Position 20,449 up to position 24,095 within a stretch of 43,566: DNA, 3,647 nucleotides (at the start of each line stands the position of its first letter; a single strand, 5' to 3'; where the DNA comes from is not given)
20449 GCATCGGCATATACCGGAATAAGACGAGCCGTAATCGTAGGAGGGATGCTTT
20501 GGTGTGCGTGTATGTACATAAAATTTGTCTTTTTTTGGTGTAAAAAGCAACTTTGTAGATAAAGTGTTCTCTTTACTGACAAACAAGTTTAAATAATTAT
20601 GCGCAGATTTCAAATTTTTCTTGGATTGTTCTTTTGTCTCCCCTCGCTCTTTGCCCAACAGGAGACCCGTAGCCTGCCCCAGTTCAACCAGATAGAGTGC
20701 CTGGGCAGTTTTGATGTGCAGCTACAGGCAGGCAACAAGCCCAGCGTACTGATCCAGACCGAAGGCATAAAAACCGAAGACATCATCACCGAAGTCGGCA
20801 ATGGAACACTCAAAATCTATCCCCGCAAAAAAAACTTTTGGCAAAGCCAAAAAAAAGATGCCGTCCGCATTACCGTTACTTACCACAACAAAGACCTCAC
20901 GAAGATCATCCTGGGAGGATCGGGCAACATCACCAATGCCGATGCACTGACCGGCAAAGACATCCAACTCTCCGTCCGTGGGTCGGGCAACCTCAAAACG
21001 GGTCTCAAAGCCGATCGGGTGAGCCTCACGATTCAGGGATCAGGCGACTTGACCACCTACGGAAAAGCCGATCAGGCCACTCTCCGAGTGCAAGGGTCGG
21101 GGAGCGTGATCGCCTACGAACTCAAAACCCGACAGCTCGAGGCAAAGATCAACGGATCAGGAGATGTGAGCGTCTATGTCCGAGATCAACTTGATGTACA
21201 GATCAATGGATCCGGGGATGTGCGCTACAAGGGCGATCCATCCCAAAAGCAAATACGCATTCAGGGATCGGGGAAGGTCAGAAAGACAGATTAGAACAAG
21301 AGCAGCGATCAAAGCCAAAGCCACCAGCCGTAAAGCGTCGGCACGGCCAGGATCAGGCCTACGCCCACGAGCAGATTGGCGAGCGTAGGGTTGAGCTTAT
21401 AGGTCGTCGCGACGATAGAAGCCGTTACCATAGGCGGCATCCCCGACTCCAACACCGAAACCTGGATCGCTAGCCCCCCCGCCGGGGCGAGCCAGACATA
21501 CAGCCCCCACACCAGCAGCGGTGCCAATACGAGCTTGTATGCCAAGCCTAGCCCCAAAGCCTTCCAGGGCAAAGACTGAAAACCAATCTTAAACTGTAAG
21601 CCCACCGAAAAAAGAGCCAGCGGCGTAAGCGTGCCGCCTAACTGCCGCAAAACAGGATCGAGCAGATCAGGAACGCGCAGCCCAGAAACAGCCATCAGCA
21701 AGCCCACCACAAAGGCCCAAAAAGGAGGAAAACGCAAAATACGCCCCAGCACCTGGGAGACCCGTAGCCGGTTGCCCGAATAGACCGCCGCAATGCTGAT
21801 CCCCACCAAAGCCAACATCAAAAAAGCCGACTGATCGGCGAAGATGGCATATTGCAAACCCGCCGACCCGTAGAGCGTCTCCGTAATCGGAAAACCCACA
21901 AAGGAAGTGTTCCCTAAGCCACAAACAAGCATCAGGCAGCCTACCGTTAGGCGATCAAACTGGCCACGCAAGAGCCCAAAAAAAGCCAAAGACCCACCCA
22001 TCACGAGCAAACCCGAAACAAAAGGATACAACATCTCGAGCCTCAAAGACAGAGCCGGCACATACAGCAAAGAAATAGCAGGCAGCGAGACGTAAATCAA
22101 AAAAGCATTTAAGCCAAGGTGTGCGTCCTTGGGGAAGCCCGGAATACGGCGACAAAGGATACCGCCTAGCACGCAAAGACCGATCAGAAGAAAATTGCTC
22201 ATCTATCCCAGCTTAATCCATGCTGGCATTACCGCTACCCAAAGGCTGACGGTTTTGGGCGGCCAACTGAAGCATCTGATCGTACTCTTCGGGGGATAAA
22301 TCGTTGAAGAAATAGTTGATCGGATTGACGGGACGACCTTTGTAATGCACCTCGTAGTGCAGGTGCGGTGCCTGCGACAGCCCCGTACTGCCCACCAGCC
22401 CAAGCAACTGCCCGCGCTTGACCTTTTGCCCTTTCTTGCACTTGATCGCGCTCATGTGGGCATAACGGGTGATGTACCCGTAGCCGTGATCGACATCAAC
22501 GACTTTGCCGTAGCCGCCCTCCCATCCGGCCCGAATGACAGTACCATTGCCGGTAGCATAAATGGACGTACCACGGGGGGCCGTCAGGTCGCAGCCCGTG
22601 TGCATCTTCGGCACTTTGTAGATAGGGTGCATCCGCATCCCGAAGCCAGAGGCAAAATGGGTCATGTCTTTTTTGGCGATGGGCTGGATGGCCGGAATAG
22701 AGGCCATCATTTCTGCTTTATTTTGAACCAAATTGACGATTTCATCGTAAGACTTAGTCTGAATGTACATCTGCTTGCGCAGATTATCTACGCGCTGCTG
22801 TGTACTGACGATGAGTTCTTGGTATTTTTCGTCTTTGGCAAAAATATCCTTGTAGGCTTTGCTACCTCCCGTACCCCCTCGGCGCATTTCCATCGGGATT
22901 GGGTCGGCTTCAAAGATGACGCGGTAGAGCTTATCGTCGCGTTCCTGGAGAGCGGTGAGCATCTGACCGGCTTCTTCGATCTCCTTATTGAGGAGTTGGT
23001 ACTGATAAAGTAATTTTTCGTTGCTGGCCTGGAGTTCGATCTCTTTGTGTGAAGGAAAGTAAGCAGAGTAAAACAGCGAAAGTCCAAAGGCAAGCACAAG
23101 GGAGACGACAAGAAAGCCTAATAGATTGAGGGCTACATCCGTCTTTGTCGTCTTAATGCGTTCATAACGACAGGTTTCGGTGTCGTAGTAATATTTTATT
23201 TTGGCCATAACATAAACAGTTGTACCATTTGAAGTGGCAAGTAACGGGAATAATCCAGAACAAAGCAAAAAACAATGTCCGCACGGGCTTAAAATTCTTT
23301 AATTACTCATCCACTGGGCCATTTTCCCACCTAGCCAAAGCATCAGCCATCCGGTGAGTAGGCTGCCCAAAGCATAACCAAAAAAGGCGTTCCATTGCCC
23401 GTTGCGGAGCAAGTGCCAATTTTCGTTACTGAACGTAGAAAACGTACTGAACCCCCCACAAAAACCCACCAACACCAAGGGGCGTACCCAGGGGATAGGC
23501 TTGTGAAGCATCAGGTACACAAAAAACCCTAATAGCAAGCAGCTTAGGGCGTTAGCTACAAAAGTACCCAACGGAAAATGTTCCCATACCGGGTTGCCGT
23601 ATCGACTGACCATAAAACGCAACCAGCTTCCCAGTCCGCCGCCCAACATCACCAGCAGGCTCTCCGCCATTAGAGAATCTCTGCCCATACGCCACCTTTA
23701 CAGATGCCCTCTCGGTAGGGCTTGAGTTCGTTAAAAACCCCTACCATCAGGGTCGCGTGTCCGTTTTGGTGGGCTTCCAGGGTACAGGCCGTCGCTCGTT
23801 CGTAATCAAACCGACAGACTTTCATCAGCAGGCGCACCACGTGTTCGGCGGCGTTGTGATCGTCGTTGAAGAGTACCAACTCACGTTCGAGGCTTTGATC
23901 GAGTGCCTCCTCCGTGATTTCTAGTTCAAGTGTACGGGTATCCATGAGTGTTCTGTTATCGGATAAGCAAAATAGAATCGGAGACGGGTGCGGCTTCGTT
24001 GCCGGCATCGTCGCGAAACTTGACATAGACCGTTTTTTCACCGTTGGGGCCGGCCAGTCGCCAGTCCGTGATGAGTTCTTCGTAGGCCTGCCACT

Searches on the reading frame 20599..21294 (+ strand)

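Call 27: search_protein_families(library=ncbifam, proteins=[window:20599-21294:+], max_evalue=0.01)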
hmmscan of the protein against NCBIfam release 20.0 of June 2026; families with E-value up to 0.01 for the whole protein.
window:20599-21294:+ (231 aa): 0 families

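Call 65: search_protein_families(library=pfam, proteins=[window:20599-21294:+], max_evalue=0.001)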
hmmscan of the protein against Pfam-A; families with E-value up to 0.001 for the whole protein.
window:20599-21294:+ (231 aa): 2 families
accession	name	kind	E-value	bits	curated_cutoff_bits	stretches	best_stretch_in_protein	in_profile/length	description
PF10988.14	DUF2807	-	8.8e-48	162.9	24.2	1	28-214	1-181/181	Putative auto-transporter adhesin, head GIN domain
PF03562.22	MltA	-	0.00075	20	24.3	0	179-211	61-98/163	MltA specific insert domain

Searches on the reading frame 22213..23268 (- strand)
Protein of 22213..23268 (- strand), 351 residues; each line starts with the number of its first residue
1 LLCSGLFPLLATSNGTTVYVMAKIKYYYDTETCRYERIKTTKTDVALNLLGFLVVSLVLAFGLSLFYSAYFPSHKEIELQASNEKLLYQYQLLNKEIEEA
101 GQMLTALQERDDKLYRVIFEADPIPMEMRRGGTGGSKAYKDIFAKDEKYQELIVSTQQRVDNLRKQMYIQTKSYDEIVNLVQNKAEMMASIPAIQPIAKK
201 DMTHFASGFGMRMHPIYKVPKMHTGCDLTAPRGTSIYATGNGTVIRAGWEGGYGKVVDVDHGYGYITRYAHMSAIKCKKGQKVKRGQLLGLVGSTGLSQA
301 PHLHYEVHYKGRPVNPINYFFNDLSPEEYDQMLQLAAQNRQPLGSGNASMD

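Call 3: search_protein_families(library=pfam, proteins=[window:22213-23268:-], max_evalue=1)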
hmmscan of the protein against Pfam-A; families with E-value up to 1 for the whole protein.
window:22213-23268:- (351 aa): 3 families
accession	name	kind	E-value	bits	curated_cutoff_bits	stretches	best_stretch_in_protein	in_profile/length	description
PF01551.29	Peptidase_M23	-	2.4e-36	124.2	28.7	1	221-316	1-96/96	Peptidase family M23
PF16146.10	DUF4854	-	0.057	14.3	28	1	76-112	27-64/102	Domain of unknown function (DUF4854)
PF18035.6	Bap31_Bap29_C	-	0.11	13.1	30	1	147-180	4-37/52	Bap31/Bap29 cytoplasmic coiled-coil domain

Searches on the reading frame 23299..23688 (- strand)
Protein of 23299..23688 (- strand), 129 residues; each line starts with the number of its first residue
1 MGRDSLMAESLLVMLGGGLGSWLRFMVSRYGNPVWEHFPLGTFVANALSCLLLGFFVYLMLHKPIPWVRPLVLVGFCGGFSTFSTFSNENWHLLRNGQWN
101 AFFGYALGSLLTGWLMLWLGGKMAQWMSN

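Call 3: search_protein_families(library=pfam, proteins=[window:23299-23688:-], max_evalue=1)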
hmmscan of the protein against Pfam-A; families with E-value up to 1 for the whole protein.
window:23299-23688:- (129 aa): 2 families
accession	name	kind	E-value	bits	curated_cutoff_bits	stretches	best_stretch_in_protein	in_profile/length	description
PF02537.21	CRCB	-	4.5e-28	98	32.9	1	11-120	1-102/103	CrcB-like protein, Camphor Resistance (CrcB)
PF06738.18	ThrE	-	0.48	10.3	26.3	0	8-55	131-178/241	Putative threonine/serine exporter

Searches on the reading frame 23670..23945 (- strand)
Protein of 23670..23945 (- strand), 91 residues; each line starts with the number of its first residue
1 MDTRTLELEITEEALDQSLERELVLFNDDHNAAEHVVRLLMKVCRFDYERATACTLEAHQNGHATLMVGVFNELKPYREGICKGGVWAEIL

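Call 3: search_protein_families(library=pfam, proteins=[window:23670-23945:-], max_evalue=1)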
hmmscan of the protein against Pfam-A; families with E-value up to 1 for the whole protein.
window:23670-23945:- (91 aa): 1 family
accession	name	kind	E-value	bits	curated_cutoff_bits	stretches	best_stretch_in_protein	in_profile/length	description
PF02617.22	ClpS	-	1.2e-13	51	23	1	22-79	7-64/80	ATP-dependent Clp protease adaptor protein ClpS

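Call 4: search_protein_families(library=ncbifam, proteins=[window:23670-23945:-], max_evalue=1)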
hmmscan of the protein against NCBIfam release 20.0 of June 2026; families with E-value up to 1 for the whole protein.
window:23670-23945:- (91 aa): 10 families
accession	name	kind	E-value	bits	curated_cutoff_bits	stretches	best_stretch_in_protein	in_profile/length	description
NF000671.1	PRK00033.1-4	equivalog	4.4e-08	33.2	107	1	21-85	17-82/91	ATP-dependent Clp protease adapter ClpS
NF000670.0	PRK00033.1-3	equivalog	2.1e-07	31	143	1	9-71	16-76/106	ATP-dependent Clp protease adapter ClpS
NF000669.1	PRK00033.1-2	equivalog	1e-06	28.6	149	1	22-71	17-64/94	ATP-dependent Clp protease adapter ClpS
NF000672.0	PRK00033.1-5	equivalog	1.5e-06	28.1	112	1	8-71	13-74/104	ATP-dependent Clp protease adapter ClpS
NF009563.0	PRK13019.1-3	equivalog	2.8e-05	23.9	117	1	23-85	29-92/101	ATP-dependent Clp protease adapter ClpS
NF000668.1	PRK00033.1-1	equivalog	0.00013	22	86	1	24-89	8-73/77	ATP-dependent Clp protease adapter ClpS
NF009564.0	PRK13019.1-4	equivalog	0.00016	21.9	143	1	21-72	22-71/101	ATP-dependent Clp protease adapter ClpS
NF009561.0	PRK13019.1-1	equivalog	0.002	18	159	1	15-69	18-72/103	ATP-dependent Clp protease adapter ClpS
NF009565.0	PRK13019.1-5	equivalog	0.0074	16.2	158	1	21-79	24-83/98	ATP-dependent Clp protease adapter ClpS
NF009562.0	PRK13019.1-2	equivalog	0.011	15.8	160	1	20-84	20-85/95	ATP-dependent Clp protease adapter ClpS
